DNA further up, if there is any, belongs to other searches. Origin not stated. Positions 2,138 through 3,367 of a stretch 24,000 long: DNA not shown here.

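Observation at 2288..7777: Stand-alone four-gene operon: orphan protein + two divergent BrxD-like ATPases + Lhr/BrxHI-like helicase, with no BREX core genes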

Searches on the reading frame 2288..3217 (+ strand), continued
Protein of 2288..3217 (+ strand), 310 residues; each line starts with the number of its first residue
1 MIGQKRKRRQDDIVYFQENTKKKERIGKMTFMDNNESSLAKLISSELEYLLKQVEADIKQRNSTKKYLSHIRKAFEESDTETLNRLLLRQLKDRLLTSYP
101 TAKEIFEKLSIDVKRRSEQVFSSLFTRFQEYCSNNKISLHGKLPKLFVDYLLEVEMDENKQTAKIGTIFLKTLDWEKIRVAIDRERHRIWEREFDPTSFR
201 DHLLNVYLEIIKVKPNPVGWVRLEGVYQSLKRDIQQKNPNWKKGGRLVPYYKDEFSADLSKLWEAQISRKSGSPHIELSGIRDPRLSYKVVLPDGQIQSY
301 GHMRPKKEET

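Call 43: search_protein_families(library=padloc, proteins=[L008:8620-9456:+, L008:9461-10720:+, L008:10728-11921:+, L008:11921-14011:+], max_evalue=0.00001)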
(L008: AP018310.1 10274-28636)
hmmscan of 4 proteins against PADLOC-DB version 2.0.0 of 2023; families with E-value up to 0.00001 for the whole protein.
L008:8620-9456:+ (279 aa): 0 families

L008:9461-10720:+ (420 aa): 2 families
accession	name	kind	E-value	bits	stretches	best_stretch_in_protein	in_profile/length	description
PDLC02494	BrxD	-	2.1e-35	120.8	1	5-350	8-349/440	BrxD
PDLC03959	SngB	-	2.6e-29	100.6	1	2-317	7-324/439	-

L008:10728-11921:+ (398 aa): 2 families
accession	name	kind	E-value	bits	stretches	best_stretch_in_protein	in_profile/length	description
PDLC03959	SngB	-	2.7e-16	57.7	2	6-81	12-90/439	-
PDLC02494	BrxD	-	2e-15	54.9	1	4-115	8-121/440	BrxD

L008:11921-14011:+ (697 aa): 59 families (the best 25 are shown)
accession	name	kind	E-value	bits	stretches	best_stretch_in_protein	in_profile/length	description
PDLC02503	BrxHI|BrxHII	-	7.8e-98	326.5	1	18-682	21-690/698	BrxHI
PDLC03960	SngC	-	3.5e-77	258.8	1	16-671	19-708/720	-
PDLC02501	BrxHI|BrxHII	-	2.8e-48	162.7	1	19-370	21-373/925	BrxHI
PDLC02897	DpdJ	-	4.2e-36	122.2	1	8-441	86-553/1570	DpdJ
PDLC01761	Cas3b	-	6.9e-20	69.3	2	134-347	347-547/705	-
PDLC00194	HamB1|HamB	-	1.3e-18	64.4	1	24-201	231-409/995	DEAD-box helicase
PDLC03928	PsyrT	-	3e-18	63.5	1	18-351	19-351/689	-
PDLC00192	HamB1|HamB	-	6.8e-18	61.7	1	24-199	271-448/1104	DEAD-box helicase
PDLC00036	DruE3|DruE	-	6.8e-18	61.2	2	276-338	1034-1096/2023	SNF2 family N-terminal domain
PDLC00035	DruE3|DruE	-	8.6e-18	61.4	2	35-106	118-194/1460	SNF2 family N-terminal domain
PDLC00037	DruE3|DruE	-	1.6e-16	57.3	2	282-339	1047-1104/2055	SNF2 family N-terminal domain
PDLC02870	DpdF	-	2.1e-16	57.5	1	16-339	9-324/534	DpdF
PDLC00186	HamB1|HamB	-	2.7e-16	56.8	1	22-168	147-291/864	DEAD-box helicase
PDLC00013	DruE1|DruE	-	2.7e-15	53.3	2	26-86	96-163/1776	SNF2 family N-terminal domain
PDLC02861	DpdF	-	5e-14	49.5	1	120-343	122-341/611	DpdF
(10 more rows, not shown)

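Call 44: find_related_loci(query=A1, collection=genome_contigs, flank=10000)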
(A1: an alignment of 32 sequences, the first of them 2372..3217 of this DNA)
Query A1 (282 aa) in genome_contigs; peptide patterns used: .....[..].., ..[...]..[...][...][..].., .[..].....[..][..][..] (x = any residue, [..] = any of these).
109 stretches matched a pattern; 8 encode a relative of the query (tblastn E <= 1e-3); 8 distinct loci.
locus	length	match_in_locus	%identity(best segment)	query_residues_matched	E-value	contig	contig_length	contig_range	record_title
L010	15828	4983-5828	88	1-282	1e-167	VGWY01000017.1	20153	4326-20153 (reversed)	MAG: Nitrospira sp. isolate M_DeepCast_200m_m2_046 M_DeepCast_200m_m2_046_Ga0194113_10003764, whole genome shotgun seque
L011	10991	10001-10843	77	1-281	3e-148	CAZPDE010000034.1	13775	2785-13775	MAG TPA_asm: uncultured Dehalococcoidales bacterium isolate binchicken_co122_242 genome assembly, contig: NODE_3167_leng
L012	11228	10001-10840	74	1-280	1e-143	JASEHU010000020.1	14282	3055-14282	MAG: bacterium isolate Yes70-31 NODE_20_length_14282_cov_9.164054, whole genome shotgun sequence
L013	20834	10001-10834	54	3-280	9e-103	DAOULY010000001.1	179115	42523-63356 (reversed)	MAG TPA_asm: Dehalococcoidia bacterium isolate W31_65 k127_541941, whole genome shotgun sequence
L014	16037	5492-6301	40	10-279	3e-69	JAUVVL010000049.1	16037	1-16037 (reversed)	MAG: Desulfobacteraceae bacterium isolate CSMAG_1163 CSMAG_1163_k127_9197532_length_16037_cov_192.8415, whole genome sho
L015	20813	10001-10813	39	9-279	3e-64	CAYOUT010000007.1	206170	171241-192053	MAG TPA_asm: uncultured Anaerolineales bacterium isolate binchicken_co39_95 genome assembly, contig: NODE_53_length_2061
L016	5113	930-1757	38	5-279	5e-61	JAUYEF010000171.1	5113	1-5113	MAG: Bacillota bacterium isolate C20_metabat.bin.95_sub C20_k141_428600, whole genome shotgun sequence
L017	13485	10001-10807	42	11-279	2e-72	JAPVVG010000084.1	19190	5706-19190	MAG: Desulfobacteraceae bacterium isolate SB_S3_bin18 SB_S3_bin18_000000000084, whole genome shotgun sequence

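Call 45: find_related_loci(query=A1, collection=metagenome_contigs, flank=10000)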
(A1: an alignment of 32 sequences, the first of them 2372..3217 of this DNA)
Query A1 (282 aa) in metagenome_contigs; peptide patterns used: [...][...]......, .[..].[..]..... (x = any residue, [..] = any of these).
507 stretches matched a pattern; 37 encode a relative of the query (tblastn E <= 1e-3); 37 distinct loci.
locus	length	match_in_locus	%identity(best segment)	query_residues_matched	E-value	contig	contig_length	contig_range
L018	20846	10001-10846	88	1-282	2e-167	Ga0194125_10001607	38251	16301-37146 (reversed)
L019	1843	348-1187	88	1-280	6e-180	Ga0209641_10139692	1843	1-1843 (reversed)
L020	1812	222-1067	82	1-282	1e-172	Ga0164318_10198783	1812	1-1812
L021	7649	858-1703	80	1-282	2e-155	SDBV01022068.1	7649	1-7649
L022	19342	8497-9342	79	1-282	7e-150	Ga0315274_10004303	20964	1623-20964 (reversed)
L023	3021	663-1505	77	1-281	2e-154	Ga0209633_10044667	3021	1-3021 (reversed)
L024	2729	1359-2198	77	1-280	2e-153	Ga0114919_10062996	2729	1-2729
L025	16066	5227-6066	76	1-280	1e-143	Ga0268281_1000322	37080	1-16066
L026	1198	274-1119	70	1-282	9e-148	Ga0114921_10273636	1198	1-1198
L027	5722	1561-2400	75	1-280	2e-133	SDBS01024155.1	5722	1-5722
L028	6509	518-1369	70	1-282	1e-131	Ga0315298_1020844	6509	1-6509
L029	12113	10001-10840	64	1-280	4e-123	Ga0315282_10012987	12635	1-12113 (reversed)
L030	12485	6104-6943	63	1-280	5e-122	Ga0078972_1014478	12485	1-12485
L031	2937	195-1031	59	1-279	2e-119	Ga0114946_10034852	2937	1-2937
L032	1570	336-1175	52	1-280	2e-104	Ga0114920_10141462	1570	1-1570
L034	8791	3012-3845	53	3-280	1e-92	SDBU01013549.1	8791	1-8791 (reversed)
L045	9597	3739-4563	40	3-278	4e-65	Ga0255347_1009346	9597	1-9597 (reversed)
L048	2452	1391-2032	44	66-279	8e-63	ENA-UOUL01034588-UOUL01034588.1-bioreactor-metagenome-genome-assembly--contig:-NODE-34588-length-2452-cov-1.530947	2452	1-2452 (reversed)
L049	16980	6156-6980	37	8-282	1e-61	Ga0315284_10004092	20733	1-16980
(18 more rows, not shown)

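Call 47: search_protein_families(library=pfam, proteins=[L014:6341-8158:+, L049:6993-8702:+, L016:1781-3481:+, L014:5204-6304:+, L048:2-2038:+, L008:8620-9456:+], max_evalue=0.01)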
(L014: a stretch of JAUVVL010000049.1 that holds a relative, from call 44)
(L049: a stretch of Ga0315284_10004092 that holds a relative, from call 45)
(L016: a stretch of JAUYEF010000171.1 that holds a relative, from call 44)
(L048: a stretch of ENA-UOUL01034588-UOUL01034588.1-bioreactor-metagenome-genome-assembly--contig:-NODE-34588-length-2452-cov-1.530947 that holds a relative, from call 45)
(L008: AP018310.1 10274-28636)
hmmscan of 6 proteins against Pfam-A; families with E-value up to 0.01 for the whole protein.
L014:6341-8158:+ (606 aa): 1 family
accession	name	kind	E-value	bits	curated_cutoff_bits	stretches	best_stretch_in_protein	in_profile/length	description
PF10923.14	BrxC_BrxD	-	1.2e-58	199.5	22.2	1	207-588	3-411/414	BREX system ATP-binding protein BrxC/D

L049:6993-8702:+ (570 aa): 2 families
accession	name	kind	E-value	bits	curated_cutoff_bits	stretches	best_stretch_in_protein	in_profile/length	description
PF10923.14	BrxC_BrxD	-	8.4e-58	196.7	22.2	1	189-537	5-389/414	BREX system ATP-binding protein BrxC/D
PF18731.6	HEPN_Swt1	-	0.0053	17.5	27.5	0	13-139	3-113/115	Swt1-like HEPN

L016:1781-3481:+ (567 aa): 2 families
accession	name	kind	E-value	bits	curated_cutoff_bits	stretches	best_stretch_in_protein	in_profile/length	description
PF10923.14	BrxC_BrxD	-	7.1e-60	203.5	22.2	2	332-533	174-388/414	BREX system ATP-binding protein BrxC/D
PF19298.5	KshA_C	-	0.0095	16.5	23.3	0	412-456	37-81/207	3-Ketosteroid 9alpha-hydroxylase C-terminal domain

L014:5204-6304:+ (367 aa): 0 families

L048:2-2038:+ (679 aa): 1 family
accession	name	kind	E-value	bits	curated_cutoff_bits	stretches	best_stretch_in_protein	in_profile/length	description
PF00501.34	AMP-binding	-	1.5e-26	93.6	29.9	1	378-479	8-115/384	AMP-binding enzyme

L008:8620-9456:+ (279 aa): 0 families

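Call 48: find_encoding_contigs(protein=P0018, flank=10000, max_places=4)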
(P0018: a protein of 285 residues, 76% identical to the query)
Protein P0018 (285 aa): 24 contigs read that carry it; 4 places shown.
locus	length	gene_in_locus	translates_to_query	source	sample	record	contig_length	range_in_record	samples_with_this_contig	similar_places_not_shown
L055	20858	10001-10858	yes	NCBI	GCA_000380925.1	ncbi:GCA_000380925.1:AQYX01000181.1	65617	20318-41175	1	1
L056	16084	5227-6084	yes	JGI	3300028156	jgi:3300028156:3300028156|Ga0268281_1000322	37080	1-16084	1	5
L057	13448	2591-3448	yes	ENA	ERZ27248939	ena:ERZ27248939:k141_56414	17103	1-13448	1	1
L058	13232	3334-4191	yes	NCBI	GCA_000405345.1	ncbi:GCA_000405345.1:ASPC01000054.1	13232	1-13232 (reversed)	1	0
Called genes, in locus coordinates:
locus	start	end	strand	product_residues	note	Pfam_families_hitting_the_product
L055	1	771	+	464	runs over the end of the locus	PF18134:AGS_C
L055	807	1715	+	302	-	-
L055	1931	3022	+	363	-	PF00149:Metallophos (weak)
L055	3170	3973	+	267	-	-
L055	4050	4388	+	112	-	-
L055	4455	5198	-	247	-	PF01695:IstB_IS21, PF00004:AAA (faint)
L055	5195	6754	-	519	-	-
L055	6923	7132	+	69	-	-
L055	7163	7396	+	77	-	PF09954:DUF2188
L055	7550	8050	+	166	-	-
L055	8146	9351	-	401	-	PF01548:DEDD_Tnp_IS110, PF02371:Transposase_20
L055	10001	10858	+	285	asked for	-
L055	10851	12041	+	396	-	PF10923:BrxC_BrxD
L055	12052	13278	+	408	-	PF10923:BrxC_BrxD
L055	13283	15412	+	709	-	PF00270:DEAD, PF04851:ResIII (weak), PF00271:Helicase_C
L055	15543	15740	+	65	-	-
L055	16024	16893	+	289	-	-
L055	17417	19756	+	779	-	PF13166:AAA_13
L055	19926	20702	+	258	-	-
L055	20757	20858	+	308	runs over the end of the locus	PF14088:DUF4268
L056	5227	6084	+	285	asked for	-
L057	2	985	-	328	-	?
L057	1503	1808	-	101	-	PF01527:HTH_Tnp_1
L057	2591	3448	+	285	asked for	-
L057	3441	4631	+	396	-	PF10923:BrxC_BrxD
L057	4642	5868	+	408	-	PF10923:BrxC_BrxD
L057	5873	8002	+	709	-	PF00270:DEAD, PF04851:ResIII (weak), PF00271:Helicase_C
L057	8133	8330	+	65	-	-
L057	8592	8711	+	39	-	-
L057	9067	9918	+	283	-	PF14697:Fer4_21 (faint), PF13187:Fer4_9 (weak)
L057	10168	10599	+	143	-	PF08332:CaMKII_AD, PF14534:DUF4440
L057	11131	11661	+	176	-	PF08299:Bac_DnaA_C (weak)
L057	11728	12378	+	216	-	PF02985:HEAT (faint)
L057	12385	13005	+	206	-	-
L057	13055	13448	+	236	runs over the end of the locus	PF02525:Flavodoxin_2, PF03358:FMN_red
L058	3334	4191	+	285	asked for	-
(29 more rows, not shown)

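Call 49: find_encoding_contigs(protein=P0092, flank=10000, max_places=3)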
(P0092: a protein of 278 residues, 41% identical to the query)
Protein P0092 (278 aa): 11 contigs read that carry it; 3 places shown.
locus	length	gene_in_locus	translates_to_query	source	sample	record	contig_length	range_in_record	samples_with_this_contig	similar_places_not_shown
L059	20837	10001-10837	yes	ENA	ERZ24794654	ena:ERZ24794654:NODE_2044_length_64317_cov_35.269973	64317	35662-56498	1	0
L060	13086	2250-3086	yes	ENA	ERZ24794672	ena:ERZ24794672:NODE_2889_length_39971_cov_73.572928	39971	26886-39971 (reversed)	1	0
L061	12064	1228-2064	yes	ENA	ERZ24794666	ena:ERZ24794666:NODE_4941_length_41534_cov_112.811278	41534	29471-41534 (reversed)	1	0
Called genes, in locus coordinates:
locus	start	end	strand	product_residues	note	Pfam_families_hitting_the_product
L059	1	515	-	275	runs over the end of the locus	-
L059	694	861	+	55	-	-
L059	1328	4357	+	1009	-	PF04465:DUF499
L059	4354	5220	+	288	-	PF04266:ASCH, PF24728:DUF7680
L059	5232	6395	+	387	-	PF02463:SMC_N (weak), PF11398:DUF2813 (faint), PF13175:AAA_15, PF13476:AAA_23 (weak), PF13304:AAA_21, PF13175:AAA_15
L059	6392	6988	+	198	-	PF14103:DUF4276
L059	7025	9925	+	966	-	PF06634:DUF1156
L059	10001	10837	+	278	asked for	-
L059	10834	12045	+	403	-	PF10923:BrxC_BrxD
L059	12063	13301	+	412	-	PF10923:BrxC_BrxD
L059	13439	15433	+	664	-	PF00270:DEAD, PF04851:ResIII, PF00271:Helicase_C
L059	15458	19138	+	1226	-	PF00176:SNF2-rel_dom, PF00270:DEAD, PF04851:ResIII, PF00271:Helicase_C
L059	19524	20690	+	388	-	-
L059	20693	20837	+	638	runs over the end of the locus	PF00009:GTP_EFTU, PF01926:MMR_HSR1 (weak), PF03144:GTP_EFTU_D2, PF25461:Beta-barrel_SelB, PF09106:WHD_2nd_SelB, PF09107:WHD_3rd_SelB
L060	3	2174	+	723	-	?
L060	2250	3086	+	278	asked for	-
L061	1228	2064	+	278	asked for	-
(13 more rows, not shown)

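Call 58: search_solved_structures(query=A1, max_evalue=10)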
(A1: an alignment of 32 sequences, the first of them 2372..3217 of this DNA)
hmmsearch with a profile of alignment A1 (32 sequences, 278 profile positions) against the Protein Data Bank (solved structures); distinct sequences matched with E-value up to 10: 4.
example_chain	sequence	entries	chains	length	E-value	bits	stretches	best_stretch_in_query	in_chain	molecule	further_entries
9fw7_A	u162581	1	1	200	0.0095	18.5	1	18-125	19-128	Retroaldolase 32 (RAD32)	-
6zu5_SX0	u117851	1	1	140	0.69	12.4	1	34-96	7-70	uS12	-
4zry_A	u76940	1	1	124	1.3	11.5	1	6-103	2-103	Keratin, type I cytoskeletal 10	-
5ziy_A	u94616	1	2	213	4.3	9.7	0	11-79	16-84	Flagellar hook-associated protein 3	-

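Call 59: find_encoding_contigs(protein=P0087, flank=10000, max_places=1)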
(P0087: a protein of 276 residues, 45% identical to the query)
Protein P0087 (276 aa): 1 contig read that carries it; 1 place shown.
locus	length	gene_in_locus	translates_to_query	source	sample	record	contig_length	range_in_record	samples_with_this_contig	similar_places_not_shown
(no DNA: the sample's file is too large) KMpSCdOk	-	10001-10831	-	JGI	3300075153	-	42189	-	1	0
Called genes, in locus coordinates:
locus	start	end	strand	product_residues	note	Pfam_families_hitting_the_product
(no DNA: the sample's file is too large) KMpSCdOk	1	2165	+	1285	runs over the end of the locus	PF08310:LGFP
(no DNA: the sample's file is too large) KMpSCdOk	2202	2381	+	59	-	-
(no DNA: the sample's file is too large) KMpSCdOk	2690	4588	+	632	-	PF26178:Rv2075c_cat, PF00388:PI-PLC-X (weak), PF26146:PI-PLC_X, PF01453:B_lectin (weak)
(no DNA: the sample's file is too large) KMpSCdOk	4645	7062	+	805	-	-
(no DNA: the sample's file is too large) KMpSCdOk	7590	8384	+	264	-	-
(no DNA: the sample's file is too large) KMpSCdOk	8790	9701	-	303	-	PF13391:HNH_2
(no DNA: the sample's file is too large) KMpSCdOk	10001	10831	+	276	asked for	-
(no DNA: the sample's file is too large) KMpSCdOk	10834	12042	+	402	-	PF10923:BrxC_BrxD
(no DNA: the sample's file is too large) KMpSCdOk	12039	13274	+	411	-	PF10923:BrxC_BrxD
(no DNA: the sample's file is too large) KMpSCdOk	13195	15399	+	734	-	PF00270:DEAD, PF04851:ResIII, PF00271:Helicase_C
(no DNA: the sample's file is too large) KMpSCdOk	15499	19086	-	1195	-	PF01443:Viral_helicase1 (faint), PF13086:AAA_11 (faint), PF13245:AAA_19, PF13604:AAA_30, PF13538:UvrD_C_2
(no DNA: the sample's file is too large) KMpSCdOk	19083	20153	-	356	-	-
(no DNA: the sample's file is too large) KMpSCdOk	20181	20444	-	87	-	-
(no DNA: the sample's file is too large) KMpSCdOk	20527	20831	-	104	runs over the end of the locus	-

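Call 60: find_encoding_contigs(protein=P0063, flank=10000, max_places=1)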
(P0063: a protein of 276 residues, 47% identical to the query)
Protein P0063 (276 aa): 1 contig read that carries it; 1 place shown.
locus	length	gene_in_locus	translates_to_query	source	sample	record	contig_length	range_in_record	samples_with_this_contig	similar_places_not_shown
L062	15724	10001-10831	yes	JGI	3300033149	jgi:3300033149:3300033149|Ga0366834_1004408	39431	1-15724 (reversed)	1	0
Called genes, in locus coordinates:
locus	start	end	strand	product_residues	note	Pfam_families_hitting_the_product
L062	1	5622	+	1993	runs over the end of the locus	PF00270:DEAD (faint), PF04851:ResIII (faint), PF13307:Helicase_C_2, PF00580:UvrD-helicase, PF01443:Viral_helicase1 (faint), PF13245:AAA_19, PF13361:UvrD_C, PF13538:UvrD_C_2 (faint)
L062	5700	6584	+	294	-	-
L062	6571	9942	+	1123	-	PF13091:PLDc_2, PF00176:SNF2-rel_dom (faint), PF00271:Helicase_C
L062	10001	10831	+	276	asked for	-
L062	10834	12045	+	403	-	PF10923:BrxC_BrxD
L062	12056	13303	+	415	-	PF10923:BrxC_BrxD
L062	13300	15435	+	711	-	PF00270:DEAD, PF04851:ResIII, PF00271:Helicase_C, PF22590:Cas3-like_C_2 (weak)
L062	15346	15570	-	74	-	-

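Call 61: find_encoding_contigs(protein=P0091, flank=10000, max_places=1)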
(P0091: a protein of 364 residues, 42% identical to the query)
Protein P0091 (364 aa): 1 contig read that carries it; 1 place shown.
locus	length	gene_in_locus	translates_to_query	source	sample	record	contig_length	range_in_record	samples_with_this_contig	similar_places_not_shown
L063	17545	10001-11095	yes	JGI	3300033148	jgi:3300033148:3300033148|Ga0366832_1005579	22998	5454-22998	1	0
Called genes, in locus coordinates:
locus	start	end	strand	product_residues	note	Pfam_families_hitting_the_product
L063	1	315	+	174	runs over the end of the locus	-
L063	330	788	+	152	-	PF04002:RadC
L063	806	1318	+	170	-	PF09195:Endonuc-BglII (weak)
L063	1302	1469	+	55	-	-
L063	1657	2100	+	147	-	-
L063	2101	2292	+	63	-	-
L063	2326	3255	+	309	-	-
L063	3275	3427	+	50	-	-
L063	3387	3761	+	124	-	-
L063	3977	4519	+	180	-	-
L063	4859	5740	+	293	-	PF02086:MethyltransfD12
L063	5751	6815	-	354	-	PF24736:DUF7687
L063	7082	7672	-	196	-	PF09195:Endonuc-BglII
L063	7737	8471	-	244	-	PF00565:SNase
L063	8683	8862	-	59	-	-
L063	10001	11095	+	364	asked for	-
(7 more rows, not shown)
